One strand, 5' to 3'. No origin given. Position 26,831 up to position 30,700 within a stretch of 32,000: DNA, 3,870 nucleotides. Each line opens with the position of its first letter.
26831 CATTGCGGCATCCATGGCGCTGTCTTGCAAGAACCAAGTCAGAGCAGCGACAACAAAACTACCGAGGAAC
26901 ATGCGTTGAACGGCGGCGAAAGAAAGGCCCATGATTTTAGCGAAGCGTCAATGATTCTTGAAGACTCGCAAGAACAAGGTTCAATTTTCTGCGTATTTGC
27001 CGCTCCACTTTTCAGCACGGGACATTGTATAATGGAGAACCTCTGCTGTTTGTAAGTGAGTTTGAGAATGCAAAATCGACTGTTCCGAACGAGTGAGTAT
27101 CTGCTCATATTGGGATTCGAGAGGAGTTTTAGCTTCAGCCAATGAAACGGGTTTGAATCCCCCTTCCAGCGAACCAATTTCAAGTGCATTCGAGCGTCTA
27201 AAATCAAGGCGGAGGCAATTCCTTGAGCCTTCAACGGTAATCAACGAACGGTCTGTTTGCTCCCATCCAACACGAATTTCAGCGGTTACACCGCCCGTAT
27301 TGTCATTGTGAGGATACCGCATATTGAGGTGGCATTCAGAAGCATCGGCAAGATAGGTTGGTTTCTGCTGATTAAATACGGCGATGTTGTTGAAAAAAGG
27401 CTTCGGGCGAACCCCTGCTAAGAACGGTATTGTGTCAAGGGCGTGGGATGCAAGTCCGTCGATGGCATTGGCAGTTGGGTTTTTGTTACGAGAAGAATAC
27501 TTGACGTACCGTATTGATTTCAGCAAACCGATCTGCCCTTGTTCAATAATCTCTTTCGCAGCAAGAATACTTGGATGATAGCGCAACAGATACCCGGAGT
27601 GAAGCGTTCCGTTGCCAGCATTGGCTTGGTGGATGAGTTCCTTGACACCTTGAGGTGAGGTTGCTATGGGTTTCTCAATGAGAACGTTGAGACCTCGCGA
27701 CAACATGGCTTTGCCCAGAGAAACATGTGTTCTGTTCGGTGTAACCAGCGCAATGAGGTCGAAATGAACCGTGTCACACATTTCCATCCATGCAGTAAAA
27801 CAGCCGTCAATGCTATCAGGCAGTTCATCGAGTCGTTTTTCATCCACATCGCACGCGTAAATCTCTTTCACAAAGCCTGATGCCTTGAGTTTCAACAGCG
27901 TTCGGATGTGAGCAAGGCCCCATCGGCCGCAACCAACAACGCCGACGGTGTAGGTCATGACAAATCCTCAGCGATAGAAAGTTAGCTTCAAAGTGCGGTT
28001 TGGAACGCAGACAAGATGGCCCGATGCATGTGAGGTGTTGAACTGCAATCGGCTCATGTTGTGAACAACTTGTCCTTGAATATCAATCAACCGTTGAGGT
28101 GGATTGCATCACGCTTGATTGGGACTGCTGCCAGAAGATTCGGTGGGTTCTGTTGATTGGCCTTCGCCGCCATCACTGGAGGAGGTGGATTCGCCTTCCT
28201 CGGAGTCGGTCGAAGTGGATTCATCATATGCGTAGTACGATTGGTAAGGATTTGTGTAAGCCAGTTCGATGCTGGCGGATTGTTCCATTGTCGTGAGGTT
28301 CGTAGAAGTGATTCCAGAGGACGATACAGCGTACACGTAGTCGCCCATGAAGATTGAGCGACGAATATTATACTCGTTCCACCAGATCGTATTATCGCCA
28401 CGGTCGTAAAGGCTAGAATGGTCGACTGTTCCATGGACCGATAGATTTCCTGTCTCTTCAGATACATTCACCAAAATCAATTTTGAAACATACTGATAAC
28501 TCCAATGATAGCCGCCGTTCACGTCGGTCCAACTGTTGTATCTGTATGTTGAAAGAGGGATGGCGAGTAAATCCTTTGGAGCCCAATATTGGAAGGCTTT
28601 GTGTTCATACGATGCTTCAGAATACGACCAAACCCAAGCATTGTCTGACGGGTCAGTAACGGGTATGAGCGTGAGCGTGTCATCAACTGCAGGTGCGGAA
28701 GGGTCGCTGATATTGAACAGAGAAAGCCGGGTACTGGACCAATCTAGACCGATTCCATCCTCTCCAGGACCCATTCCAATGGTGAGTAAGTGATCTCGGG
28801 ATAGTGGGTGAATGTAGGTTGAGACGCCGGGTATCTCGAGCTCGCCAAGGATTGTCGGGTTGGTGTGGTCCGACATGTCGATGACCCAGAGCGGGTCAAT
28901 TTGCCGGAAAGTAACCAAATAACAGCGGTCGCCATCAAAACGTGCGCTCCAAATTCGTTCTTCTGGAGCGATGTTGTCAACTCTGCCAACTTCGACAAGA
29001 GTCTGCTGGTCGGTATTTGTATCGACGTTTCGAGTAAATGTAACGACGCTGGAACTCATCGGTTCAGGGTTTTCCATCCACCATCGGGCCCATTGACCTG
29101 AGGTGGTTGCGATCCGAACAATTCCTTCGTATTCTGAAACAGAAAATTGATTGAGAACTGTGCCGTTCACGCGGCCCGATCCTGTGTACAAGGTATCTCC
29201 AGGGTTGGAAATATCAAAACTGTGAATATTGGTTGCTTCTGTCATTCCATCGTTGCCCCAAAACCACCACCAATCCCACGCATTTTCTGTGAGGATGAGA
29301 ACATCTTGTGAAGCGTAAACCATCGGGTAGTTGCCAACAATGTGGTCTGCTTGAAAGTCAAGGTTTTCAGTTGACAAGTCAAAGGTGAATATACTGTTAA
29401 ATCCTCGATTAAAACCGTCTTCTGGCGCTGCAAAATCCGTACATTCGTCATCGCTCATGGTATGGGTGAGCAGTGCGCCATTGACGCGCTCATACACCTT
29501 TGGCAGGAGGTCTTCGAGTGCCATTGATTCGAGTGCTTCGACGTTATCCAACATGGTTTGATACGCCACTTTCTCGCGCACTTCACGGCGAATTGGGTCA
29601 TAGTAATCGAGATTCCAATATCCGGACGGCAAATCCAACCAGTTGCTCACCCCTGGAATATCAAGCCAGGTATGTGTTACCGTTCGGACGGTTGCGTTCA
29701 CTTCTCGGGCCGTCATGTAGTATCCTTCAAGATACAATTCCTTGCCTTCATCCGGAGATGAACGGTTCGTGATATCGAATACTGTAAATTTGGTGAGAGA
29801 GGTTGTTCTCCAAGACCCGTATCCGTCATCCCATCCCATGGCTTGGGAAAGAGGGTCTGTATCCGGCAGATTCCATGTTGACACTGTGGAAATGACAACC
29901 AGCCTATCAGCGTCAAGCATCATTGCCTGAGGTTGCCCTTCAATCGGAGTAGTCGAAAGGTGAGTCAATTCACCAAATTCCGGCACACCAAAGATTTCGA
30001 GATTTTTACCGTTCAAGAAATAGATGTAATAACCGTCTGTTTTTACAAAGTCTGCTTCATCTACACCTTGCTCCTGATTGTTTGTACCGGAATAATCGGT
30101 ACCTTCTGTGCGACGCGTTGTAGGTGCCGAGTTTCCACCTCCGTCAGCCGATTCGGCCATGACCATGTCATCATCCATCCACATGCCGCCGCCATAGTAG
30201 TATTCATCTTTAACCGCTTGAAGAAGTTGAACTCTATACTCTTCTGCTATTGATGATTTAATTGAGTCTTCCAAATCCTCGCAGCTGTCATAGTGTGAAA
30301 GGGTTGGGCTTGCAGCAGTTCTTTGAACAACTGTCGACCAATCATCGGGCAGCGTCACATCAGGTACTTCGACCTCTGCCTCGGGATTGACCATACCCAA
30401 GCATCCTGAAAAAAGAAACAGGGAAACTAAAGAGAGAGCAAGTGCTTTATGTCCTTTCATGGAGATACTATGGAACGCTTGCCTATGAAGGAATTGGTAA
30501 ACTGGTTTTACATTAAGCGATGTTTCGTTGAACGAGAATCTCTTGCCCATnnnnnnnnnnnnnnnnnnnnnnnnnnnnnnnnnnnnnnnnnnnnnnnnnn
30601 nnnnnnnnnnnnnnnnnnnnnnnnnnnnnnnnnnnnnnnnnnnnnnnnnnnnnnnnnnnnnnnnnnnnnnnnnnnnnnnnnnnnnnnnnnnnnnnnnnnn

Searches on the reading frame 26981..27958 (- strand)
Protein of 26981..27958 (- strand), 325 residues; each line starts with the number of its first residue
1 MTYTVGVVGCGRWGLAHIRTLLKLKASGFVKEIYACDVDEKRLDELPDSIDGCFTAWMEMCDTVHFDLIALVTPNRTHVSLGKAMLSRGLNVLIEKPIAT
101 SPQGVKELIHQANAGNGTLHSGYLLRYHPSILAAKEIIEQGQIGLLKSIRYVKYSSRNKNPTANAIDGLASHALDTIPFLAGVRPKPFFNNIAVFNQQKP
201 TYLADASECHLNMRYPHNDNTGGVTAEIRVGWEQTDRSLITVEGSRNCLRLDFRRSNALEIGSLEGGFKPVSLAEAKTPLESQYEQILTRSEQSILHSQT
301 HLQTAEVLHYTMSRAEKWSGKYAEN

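Call 3: search_protein_families(library=pfam, proteins=[window:26981-27958:-], max_evalue=0.1)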
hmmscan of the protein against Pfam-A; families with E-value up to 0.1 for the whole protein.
window:26981-27958:- (325 aa): 3 families
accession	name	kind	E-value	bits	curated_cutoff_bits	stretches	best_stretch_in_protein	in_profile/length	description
PF01408.29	GFO_IDH_MocA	-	2.5e-16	60.9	24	1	4-122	2-119/120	Oxidoreductase family, NAD-binding Rossmann fold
PF22725.1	GFO_IDH_MocA_C3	-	0.0054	17.2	27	1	132-246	2-120/124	GFO/IDH/MocA C-terminal domain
PF25107.1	VWA7_N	-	0.066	13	27.5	0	99-174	14-90/230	VWA7 N-terminal domain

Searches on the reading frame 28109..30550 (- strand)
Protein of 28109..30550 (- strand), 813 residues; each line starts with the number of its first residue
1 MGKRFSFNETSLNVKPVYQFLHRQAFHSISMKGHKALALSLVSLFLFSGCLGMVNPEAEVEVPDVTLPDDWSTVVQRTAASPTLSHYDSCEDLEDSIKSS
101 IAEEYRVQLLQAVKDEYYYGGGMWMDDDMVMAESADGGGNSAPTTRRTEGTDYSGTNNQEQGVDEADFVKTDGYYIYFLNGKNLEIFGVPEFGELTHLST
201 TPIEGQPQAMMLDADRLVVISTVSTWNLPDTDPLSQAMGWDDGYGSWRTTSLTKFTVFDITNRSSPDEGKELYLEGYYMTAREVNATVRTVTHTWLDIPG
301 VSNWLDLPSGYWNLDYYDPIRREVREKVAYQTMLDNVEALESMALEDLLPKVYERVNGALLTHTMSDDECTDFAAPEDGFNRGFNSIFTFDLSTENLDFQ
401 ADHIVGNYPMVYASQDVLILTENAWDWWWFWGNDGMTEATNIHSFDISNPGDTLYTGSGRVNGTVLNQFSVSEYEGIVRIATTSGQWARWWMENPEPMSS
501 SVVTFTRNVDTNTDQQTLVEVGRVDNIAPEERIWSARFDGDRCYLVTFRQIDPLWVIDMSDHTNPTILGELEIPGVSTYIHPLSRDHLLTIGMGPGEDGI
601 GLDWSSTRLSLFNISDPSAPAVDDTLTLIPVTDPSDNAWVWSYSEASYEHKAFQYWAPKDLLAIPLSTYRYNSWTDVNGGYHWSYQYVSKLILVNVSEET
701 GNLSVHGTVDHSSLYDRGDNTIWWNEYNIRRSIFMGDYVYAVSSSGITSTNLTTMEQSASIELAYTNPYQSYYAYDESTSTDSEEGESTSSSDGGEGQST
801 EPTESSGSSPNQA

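Call 67: search_protein_families(library=pfam, proteins=[window:28109-30550:-], max_evalue=0.00001)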
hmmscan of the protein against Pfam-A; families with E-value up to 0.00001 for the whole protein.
window:28109-30550:- (813 aa): 1 family
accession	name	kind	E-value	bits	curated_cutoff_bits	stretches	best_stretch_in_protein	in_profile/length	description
PF09826.15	Beta_propel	-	3.7e-120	402.6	22.4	1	153-755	1-495/495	Beta propeller domain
